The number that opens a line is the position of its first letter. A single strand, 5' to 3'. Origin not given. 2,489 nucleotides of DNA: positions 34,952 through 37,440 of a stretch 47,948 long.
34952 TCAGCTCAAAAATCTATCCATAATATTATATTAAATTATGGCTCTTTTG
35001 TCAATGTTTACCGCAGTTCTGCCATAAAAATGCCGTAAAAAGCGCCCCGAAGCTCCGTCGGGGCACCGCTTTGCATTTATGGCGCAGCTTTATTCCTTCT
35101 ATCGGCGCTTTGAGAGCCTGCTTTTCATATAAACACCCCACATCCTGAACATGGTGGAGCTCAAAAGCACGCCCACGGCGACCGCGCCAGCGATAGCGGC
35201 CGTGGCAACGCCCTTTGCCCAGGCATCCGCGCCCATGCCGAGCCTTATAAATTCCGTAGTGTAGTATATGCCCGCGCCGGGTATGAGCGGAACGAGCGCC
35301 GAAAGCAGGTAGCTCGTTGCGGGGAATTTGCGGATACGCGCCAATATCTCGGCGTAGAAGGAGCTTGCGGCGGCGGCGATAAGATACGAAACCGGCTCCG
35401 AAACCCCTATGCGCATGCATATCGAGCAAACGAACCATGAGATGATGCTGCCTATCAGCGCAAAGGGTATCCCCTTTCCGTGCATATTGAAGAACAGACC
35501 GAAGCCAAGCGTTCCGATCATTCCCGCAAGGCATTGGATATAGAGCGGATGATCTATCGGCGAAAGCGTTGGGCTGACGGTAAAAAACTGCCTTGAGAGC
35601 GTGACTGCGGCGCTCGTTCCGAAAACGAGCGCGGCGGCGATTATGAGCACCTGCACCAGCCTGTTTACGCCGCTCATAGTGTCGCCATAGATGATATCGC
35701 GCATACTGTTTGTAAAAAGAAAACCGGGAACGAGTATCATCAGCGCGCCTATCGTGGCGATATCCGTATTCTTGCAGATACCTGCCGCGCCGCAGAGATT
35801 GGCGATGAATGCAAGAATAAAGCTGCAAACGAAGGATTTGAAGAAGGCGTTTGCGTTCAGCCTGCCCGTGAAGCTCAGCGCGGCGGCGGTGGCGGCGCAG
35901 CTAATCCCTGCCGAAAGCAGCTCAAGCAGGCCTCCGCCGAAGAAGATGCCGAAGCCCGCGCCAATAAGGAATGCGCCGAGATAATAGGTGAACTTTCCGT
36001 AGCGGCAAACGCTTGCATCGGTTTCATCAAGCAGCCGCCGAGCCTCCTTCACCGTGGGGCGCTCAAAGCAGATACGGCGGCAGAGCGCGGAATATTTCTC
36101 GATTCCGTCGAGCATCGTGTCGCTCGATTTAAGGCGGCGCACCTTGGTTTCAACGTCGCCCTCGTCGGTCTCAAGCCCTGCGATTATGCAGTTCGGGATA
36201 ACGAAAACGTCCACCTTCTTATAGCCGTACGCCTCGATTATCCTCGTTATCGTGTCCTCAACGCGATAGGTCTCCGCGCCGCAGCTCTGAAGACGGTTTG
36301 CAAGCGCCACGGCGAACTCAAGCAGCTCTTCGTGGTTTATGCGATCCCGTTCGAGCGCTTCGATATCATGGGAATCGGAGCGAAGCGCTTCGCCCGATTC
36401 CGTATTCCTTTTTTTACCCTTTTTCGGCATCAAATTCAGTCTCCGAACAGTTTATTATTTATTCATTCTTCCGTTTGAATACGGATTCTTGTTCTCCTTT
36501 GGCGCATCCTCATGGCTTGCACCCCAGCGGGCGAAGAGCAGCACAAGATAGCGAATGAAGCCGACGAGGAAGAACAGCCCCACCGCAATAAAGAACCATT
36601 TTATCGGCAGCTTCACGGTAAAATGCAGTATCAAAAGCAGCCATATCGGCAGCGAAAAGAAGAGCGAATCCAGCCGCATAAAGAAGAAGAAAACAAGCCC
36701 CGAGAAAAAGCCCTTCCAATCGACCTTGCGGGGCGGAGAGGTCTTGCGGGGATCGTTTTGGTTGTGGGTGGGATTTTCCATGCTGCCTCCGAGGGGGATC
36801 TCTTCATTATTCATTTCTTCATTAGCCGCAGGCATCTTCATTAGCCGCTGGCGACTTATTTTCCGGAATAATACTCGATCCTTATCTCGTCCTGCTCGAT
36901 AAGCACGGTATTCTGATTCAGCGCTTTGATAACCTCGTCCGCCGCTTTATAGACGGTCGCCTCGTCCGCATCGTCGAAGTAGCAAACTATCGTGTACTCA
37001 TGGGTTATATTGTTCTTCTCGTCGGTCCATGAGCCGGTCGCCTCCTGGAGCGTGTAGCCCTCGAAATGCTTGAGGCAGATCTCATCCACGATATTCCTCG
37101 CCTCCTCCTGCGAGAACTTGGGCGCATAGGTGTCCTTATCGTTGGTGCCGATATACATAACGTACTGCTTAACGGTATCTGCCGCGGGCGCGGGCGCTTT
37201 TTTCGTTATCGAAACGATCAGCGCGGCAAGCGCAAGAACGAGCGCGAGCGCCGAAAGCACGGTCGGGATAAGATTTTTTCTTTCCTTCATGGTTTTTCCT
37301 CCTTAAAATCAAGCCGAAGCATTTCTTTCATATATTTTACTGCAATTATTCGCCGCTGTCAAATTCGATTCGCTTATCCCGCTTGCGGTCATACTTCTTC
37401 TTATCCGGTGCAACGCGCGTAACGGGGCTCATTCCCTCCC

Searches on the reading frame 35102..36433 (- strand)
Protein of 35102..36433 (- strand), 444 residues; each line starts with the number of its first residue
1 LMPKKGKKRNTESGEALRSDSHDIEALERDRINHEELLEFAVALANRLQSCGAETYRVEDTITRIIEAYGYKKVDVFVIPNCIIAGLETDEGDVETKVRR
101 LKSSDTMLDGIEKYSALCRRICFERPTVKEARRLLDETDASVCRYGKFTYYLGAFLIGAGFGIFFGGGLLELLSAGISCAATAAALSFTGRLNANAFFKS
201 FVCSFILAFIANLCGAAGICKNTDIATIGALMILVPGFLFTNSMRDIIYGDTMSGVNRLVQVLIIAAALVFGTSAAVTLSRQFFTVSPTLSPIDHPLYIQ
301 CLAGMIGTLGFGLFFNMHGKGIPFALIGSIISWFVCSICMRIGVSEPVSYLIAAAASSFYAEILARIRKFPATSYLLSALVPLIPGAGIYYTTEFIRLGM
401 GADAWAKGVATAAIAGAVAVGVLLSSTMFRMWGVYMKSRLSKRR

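Call 47: search_protein_families(library=pfam, proteins=[window:35102-36433:-], max_evalue=0.01)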
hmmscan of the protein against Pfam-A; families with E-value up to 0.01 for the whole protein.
window:35102-36433:- (444 aa): 2 families
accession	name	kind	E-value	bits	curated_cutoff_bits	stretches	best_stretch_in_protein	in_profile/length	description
PF06738.18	ThrE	-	3.3e-62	210.5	26.3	2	40-279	2-240/241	Putative threonine/serine exporter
PF12821.13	ThrE_2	-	2.5e-33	115.5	27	2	301-427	2-128/129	Threonine/Serine exporter, ThrE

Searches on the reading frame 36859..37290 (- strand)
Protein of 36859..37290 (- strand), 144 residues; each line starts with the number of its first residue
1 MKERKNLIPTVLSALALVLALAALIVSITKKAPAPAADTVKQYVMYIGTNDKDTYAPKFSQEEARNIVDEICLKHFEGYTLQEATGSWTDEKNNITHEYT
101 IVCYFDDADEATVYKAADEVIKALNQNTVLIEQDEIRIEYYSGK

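Call 47: search_protein_families(library=pfam, proteins=[window:36859-37290:-], max_evalue=0.01)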
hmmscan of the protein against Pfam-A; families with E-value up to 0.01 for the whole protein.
window:36859-37290:- (144 aa): 1 family
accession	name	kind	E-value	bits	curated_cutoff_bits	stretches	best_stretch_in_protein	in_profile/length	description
PF12098.13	DUF3574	-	5.9e-06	26.5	25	1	44-125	3-84/103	Protein of unknown function (DUF3574)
